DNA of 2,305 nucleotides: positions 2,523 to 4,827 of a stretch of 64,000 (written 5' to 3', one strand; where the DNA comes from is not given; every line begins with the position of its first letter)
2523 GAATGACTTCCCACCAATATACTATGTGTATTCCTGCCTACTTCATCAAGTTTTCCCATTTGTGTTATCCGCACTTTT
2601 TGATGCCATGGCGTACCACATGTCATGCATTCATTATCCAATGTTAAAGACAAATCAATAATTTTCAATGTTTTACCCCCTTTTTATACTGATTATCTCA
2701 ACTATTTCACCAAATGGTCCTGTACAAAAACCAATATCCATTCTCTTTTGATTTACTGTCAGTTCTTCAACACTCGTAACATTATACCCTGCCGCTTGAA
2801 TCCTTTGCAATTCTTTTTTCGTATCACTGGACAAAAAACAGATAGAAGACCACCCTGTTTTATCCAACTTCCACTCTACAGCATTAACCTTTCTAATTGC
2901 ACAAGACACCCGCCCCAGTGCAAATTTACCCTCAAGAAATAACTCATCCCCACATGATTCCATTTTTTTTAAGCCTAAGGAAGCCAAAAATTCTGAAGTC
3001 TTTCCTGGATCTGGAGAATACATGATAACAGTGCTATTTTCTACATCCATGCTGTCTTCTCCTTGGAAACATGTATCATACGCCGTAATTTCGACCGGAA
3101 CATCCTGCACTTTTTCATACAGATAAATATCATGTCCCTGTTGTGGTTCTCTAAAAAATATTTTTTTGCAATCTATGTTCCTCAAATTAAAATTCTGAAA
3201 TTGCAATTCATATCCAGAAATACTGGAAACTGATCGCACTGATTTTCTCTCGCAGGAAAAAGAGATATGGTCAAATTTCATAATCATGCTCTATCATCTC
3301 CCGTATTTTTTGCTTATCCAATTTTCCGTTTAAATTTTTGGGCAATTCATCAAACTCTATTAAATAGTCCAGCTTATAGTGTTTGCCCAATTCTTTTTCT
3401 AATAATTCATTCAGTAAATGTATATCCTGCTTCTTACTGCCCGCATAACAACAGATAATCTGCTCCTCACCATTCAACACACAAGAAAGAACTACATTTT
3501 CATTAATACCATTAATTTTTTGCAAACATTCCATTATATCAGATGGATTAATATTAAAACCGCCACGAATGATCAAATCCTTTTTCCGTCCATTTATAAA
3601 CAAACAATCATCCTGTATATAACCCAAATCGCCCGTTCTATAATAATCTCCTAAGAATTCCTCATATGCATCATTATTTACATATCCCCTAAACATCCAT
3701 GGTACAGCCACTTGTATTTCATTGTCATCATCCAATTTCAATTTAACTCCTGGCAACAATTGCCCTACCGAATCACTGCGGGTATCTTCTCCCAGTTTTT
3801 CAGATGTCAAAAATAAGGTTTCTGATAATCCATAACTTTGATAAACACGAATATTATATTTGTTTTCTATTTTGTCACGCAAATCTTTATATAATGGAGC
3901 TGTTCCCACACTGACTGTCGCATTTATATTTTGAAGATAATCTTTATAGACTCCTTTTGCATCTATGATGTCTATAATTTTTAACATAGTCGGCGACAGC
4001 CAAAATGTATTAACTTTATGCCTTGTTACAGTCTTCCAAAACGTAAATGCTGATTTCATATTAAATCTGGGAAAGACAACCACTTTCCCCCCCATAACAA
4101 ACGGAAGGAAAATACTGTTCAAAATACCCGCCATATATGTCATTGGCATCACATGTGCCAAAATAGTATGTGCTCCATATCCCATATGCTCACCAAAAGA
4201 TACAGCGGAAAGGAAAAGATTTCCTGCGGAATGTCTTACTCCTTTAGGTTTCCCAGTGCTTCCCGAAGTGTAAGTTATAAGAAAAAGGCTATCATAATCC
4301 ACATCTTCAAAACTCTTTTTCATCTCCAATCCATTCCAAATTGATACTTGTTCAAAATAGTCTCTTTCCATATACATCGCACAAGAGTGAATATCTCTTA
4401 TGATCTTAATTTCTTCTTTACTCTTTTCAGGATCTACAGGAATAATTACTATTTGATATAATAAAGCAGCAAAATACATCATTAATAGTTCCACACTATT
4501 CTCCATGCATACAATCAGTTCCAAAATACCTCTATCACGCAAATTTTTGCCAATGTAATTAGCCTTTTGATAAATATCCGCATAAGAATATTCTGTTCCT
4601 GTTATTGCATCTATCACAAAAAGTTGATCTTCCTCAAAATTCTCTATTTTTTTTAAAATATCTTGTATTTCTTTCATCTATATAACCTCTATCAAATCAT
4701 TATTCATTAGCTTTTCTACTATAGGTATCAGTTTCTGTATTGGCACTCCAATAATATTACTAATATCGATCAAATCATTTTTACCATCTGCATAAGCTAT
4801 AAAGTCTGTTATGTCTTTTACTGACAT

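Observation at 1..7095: Acyl-ACP tailoring module appended to the nonulosonic-acid operon: possible N-acylated legionaminic/pseudaminic-acid derivative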

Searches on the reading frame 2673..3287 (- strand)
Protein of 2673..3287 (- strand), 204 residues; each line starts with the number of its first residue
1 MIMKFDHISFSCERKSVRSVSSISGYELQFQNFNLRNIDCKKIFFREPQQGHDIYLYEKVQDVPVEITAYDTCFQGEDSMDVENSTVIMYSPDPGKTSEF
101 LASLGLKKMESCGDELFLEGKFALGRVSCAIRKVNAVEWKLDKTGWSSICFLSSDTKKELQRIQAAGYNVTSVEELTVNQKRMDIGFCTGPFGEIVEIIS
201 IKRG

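Call 6: search_protein_families(library=pfam, proteins=[window:2673-3287:-], max_evalue=0.01)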
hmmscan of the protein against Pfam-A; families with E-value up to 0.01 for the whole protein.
window:2673-3287:- (204 aa): 1 family
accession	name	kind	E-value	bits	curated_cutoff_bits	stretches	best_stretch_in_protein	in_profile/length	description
PF00903.31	Glyoxalase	-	0.0082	17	20.6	0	143-198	68-121/121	Glyoxalase/Bleomycin resistance protein/Dioxygenase superfamily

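Call 7: search_protein_families(library=ncbifam, proteins=[window:2673-3287:-], max_evalue=0.01)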
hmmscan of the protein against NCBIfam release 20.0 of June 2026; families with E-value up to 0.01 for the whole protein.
window:2673-3287:- (204 aa): 1 family
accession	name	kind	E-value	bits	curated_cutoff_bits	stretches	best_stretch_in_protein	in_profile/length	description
TIGR00068.2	glyox_I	equivalog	0.0046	16.9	120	1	142-202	84-141/143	lactoylglutathione lyase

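Call 32: search_solved_structures(query=window:2673-3287:-, max_evalue=10)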
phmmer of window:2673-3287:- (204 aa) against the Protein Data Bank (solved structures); distinct sequences matched with E-value up to 10: 0.

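Call 35: find_homologous_proteins(query=window:2673-3287:-, max_evalue=0.00001)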
Query window:2673-3287:- (204 aa): 11 proteins with E <= 0.00001 among 60 candidates.
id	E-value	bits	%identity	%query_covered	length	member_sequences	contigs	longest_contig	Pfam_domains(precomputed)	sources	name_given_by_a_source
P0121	4.7e-133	459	100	100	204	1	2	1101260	-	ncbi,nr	ncbi:MAG: hypothetical protein NC331_00485 [Lachnospiraceae bacterium]|nr:hypothetical protein [Lach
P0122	9.2e-80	285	63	99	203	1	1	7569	-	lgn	-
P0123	1.6e-77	278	61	100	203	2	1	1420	-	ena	-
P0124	5.8e-77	276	61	100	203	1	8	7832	-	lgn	-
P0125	1.2e-76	275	61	100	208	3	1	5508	-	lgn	-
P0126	1.1e-75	271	59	100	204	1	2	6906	-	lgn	-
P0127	9.0e-70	252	56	100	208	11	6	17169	-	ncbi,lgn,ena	-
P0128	1.1e-69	252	55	100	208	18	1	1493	-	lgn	-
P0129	1.3e-69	252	55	100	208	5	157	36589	-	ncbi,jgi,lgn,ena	-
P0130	1.9e-67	245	56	100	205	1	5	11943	-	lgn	-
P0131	1.6e-59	219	67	73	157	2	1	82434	-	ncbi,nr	ncbi:MAG: hypothetical protein K2O06_06410 [Acetatifactor sp.]|nr:hypothetical protein [Acetatifacto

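Call 43: predict_structure(alignment_id=A2)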
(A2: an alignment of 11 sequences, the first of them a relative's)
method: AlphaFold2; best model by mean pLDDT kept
length: 204 residues; sequences in the alignment: 11
mean_pLDDT: 60.7   pTM: 0.65
mean pLDDT of the five models: 60.7, 60.3, 59.6, 53.7, 51.6
residues with pLDDT >= 90: 19; 70-90: 73; 50-70: 33; < 50: 79
segments of 3 or more residues with pLDDT < 50: 1-38, 47-76, 140-146
pLDDT, mean of each block of 10 residues (from residue 1): 28 31 32 39 48 36 35 44 73 90 86 80 66 74 51 83 91 69 76 78 70
secondary structure, 60 per line:
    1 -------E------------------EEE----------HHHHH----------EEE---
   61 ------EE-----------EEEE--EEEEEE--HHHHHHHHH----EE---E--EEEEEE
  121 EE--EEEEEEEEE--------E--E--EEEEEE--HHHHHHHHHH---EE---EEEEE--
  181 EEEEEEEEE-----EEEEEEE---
elements in order: E27-29 H40-44 E55-57 E80-83 E86-91 H94-102 E115-122 E125-133 E148-153 H156-165 E174-178 E181-189 E195-201

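Call 45: search_solved_structures(query=A3, max_evalue=10, show_alignments=2)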
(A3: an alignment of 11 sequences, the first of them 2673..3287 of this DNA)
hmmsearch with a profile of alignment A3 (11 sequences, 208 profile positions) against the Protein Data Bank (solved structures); distinct sequences matched with E-value up to 10: 12.
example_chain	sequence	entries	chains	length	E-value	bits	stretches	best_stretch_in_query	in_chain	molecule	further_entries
2qh0_A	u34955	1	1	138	0.15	15.2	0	1-30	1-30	Lactoylglutathione lyase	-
2p25_A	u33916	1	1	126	0.15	15.1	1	86-190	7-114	Glyoxalase family protein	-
3l7t_A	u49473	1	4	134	0.17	15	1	146-191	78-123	Putative uncharacterized protein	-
3hdp_A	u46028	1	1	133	0.21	14.7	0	1-30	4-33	Glyoxalase-I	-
3gm5_A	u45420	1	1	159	0.26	14.4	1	141-174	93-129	Lactoylglutathione lyase and related lyases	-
4pav_A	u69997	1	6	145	0.28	14.3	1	83-137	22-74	Glyoxalase family protein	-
8ux4_q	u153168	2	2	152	0.66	13.1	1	79-183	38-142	Small ribosomal subunit protein uS11m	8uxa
5mrc_KK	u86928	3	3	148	0.69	13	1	79-183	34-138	uS11m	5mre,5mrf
6xbv_A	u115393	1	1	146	1.9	11.6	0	4-29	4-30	Methylmalonyl-CoA epimerase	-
6wf6_A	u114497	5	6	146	1.9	11.6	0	4-29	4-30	Methylmalonyl-CoA epimerase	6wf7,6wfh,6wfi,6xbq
6xbs_A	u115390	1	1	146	1.9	11.5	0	4-30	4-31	Methylmalonyl-CoA epimerase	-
6xbt_A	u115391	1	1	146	2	11.5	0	4-29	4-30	Methylmalonyl-CoA epimerase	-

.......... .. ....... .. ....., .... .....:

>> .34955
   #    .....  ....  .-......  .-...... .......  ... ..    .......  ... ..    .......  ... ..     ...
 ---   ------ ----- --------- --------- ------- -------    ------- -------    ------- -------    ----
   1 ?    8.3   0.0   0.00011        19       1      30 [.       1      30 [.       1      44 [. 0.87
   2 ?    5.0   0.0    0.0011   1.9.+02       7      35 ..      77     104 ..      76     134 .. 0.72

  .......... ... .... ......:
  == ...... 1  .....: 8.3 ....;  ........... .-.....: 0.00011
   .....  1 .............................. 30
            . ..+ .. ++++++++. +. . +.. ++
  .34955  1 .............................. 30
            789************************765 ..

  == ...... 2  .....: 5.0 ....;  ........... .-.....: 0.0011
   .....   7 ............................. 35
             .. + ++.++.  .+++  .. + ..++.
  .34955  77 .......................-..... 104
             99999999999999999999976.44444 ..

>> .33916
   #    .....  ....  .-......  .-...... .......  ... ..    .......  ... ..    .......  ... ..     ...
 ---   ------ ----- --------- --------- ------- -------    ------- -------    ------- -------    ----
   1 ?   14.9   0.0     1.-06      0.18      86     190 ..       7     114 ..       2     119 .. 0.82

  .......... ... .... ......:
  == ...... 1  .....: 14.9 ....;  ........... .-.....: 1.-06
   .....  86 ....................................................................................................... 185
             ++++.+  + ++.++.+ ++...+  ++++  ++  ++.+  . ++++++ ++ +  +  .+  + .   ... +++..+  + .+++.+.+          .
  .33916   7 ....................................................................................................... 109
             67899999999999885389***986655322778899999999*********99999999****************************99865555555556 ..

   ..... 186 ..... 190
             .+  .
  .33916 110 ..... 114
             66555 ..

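Call 48: fold_search(model_id=the predicted structure, library=pdb)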
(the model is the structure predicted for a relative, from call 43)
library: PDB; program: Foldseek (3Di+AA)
matches with E <= 10: 1336; with E <= 0.001: 139
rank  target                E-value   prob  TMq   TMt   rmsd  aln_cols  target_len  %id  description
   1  3ey8_A                5.2e-07  1.00  0.42  0.63   5.3       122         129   15  Structure from the mobile metagenome of V. Pseudocholerae. VPC_CASS1 (released 2009-01-13)
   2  3ey7_B                5.5e-07  1.00  0.41  0.62   5.5       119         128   13  Structure from the mobile metagenome of V. Cholerae. Integron cassette protein VCH_CASS1 (released 2009-01-13)
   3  3l7t_A                1.4e-06  1.00  0.43  0.62   3.9       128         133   20  Crystal structure of SMU.1112c (released 2010-12-29)
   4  3ey7_A                1.5e-06  1.00  0.42  0.61   4.3       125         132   14  Structure from the mobile metagenome of V. Cholerae. Integron cassette protein VCH_CASS1 (released 2009-01-13)
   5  3oaj_A                1.8e-06  1.00  0.43  0.30   3.9       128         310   17  CRYSTAL STRUCTURE OF putative dioxygenase from Bacillus subtilis subsp. subtilis str. 168 (released 2010-08-18)
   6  5umq_A                1.9e-06  1.00  0.41  0.62   5.3       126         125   16  Crystal structure of TnmS1, an antibiotic binding protein from Streptomyces sp. CB03234 (released 2018-07-04)
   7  6a4x                  2.4e-06  1.00  0.40  0.60   4.9       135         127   18  Oxidase ChaP-H2 (released 2018-08-29)
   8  3rri_A                3.1e-06  1.00  0.43  0.62   3.9       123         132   13  Crystal structure of glyoxalase/bleomycin resistance protein/dioxygenase from Alicyclobacillus acidocaldarius (released 2011-08-10)
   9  3ey8_B                3.3e-06  1.00  0.42  0.63   5.2       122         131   16  Structure from the mobile metagenome of V. Pseudocholerae. VPC_CASS1 (released 2009-01-13)
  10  6cky_B                5.3e-06  1.00  0.39  0.57   6.6       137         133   16  Crystal structure of UcmS2 (released 2019-03-06)
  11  4mtq_B                7.1e-06  1.00  0.44  0.66   4.5       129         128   19  Ni-bound GloA2 (released 2014-09-24)
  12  9csj_C                8.5e-06  1.00  0.44  0.34   3.4       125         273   16  Crystal structure of human glyoxalase domain-containing protein 4 (GLOD4) at 2.33 A resolution. (released 2025-08-13)
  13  4pav_A                1.0e-05  1.00  0.38  0.56   4.3       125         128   11  Structure of hypothetical protein SA1046 from S. aureus. (released 2015-05-06)
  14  4pav_E                1.1e-05  1.00  0.40  0.59   7.2       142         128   12  Structure of hypothetical protein SA1046 from S. aureus. (released 2015-05-06)
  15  2r5v_B                1.1e-05  1.00  0.34  0.23   7.9       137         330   14  Hydroxymandelate Synthase Crystal Structure (released 2008-03-18)
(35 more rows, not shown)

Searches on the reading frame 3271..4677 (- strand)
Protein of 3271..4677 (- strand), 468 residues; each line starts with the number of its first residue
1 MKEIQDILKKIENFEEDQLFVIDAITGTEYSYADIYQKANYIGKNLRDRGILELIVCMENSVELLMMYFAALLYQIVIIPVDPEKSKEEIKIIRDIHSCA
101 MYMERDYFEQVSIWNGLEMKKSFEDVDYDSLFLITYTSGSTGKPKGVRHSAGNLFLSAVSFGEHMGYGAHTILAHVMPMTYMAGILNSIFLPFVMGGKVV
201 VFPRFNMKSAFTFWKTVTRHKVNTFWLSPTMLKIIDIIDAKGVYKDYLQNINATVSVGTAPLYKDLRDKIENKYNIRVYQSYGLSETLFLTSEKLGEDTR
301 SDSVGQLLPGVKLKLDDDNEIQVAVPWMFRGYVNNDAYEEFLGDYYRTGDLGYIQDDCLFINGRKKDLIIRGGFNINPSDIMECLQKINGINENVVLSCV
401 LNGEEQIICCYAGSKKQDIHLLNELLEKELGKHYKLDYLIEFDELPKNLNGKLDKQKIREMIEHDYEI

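Call 6: search_protein_families(library=pfam, proteins=[window:3271-4677:-], max_evalue=0.01)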
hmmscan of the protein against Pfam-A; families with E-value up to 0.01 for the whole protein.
window:3271-4677:- (468 aa): 1 family
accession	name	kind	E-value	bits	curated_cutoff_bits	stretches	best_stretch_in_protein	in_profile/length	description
PF00501.34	AMP-binding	-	5.8e-48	164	29.9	1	17-332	10-383/384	AMP-binding enzyme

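Call 7: search_protein_families(library=ncbifam, proteins=[window:3271-4677:-], max_evalue=0.01)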
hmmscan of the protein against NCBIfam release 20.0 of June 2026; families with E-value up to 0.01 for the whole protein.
window:3271-4677:- (468 aa): 105 families (the best 25 are shown)
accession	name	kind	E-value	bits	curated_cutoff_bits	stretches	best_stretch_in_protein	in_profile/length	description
NF004837.0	PRK06187.1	subfamily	4.9e-57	193.4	476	1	114-464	155-524/531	long-chain-fatty-acid--CoA ligase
NF005702.0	PRK07514.1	subfamily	8.6e-49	166.2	558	2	123-466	149-504/506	malonyl-CoA synthase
TIGR01923.1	menE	equivalog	3.2e-47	161.4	330.15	1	31-457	1-441/442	o-succinylbenzoate--CoA ligase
NF002966.0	PRK03640.1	equivalog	2.8e-41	141.6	556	1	27-463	25-481/483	o-succinylbenzoate--CoA ligase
NF052269.1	Staph_lig_FadD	equivalog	1.8e-40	138.8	650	1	6-464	4-495/499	long-chain-fatty-acid--CoA ligase FadD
NF006181.0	PRK08314.1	subfamily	2.1e-39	135.3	705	2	124-460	199-552/563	long-chain-fatty-acid--CoA ligase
NF005858.0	PRK07787.1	subfamily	5.5e-37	127.3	575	1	25-459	22-469/471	acyl-CoA synthetase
NF005714.0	PRK07529.1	subfamily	1.3e-36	126.2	632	1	123-389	212-499/640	acyl-CoA synthetase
NF004114.0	PRK05605.1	equivalog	1.5e-36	125.9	766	1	119-464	211-571/575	long-chain-fatty-acid--CoA ligase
NF004758.0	PRK06087.1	equivalog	2e-33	115.6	736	2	125-462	184-535/548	medium-chain fatty-acid--CoA ligase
TIGR01733.1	AA-adenyl-dom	subfamily_domain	4.4e-33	114.7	317.4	1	31-396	1-409/409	amino acid adenylation domain-containing protein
NF047394.1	AcylCoAsynMbcS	equivalog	7.1e-33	114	850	2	120-462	161-520/525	acyl-CoA synthetase MbcS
NF005676.0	PRK07470.1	equivalog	7.5e-33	113.9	774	1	121-464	168-531/544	acyl-CoA synthetase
NF004797.0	PRK06145.1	equivalog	1.8e-32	112.4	850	1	128-463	148-496/499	acyl-CoA synthetase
NF005660.0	PRK07445.1-2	equivalog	6.3e-32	110.9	525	1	121-466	62-394/397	O-succinylbenzoic acid--CoA ligase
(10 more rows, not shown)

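Call 30: search_solved_structures(query=window:3271-4677:-, max_evalue=1e-20)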
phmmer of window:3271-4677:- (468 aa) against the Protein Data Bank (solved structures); distinct sequences matched with E-value up to 1e-20: 16.
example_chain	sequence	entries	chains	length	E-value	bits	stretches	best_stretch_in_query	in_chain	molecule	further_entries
4fuq_A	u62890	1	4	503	3e-28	102.3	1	127-464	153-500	Malonyl CoA synthetase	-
2d1q_A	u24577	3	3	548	4.4e-28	101.8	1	122-463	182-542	Luciferin 4-monooxygenase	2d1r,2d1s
2d1t_A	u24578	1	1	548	5.8e-28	101.4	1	123-463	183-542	Luciferin 4-monooxygenase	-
6mfy_A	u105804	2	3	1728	1.8e-27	99.7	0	30-460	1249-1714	Linear gramicidin synthase subunit A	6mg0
4fut_A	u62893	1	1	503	2e-27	99.6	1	127-464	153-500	Malonyl CoA synthetase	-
9be3_A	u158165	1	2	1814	2.2e-27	99.4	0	30-460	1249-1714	Linear gramicidin synthase subunit A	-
9be4_A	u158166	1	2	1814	2.2e-27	99.4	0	30-460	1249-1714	Linear gramicidin synthase subunit A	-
6mfz_A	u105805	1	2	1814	2.2e-27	99.4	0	30-460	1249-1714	Linear gramicidin synthase subunit A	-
9meh_A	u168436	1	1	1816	2.3e-27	99.4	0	30-460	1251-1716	Linear gramicidin synthase subunit A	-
4gxr_A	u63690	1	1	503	6.2e-27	98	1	127-464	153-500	Malonyl CoA synthetase, Benzoate-CoA ligase Chimeric protein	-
4gxq_A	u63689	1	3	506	1.6e-26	96.6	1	127-464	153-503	Malonyl CoA synthetase, Benzoate-CoA ligase Chimeric protein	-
5x8f_A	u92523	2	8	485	2.7e-24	89.3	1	127-460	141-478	2-succinylbenzoate--CoA ligase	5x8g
3ipl_A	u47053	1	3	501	3.4e-24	88.9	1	127-462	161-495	2-succinylbenzoate--CoA ligase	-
5buq_A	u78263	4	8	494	7.2e-24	87.9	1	127-460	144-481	2-succinylbenzoate--CoA ligase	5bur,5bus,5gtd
6k4c_A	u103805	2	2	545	6.4e-21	78.2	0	125-463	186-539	Ancestral luciferase AncLamp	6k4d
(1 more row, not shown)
